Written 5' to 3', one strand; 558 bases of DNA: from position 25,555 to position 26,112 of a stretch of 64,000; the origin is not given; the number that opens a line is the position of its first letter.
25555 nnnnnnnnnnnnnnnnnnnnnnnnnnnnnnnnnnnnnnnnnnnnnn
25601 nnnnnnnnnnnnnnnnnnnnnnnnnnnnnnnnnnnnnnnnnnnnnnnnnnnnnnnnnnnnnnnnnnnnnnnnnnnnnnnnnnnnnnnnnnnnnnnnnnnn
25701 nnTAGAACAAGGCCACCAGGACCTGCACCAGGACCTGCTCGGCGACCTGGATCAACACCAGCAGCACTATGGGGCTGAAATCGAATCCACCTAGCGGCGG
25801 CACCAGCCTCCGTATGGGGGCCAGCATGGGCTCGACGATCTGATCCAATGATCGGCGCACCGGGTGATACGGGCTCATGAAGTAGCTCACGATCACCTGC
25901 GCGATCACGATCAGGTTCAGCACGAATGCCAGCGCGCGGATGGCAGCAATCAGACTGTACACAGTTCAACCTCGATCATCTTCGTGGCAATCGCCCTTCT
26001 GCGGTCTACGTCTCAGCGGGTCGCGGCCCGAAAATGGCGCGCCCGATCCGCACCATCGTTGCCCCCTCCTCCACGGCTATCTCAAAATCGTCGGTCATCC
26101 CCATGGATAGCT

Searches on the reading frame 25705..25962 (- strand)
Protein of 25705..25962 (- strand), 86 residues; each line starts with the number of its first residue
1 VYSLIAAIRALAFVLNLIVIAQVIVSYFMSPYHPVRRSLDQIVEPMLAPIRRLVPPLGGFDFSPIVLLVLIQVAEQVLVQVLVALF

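Call 40: search_protein_families(library=pfam, proteins=[window:25705-25962:-], max_evalue=0.00001)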
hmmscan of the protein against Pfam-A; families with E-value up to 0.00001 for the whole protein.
window:25705-25962:- (86 aa): 1 family
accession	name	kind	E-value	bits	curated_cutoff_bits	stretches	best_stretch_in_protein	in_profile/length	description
PF02325.22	YGGT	-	1.3e-16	61.2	27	1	12-78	4-70/70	YGGT family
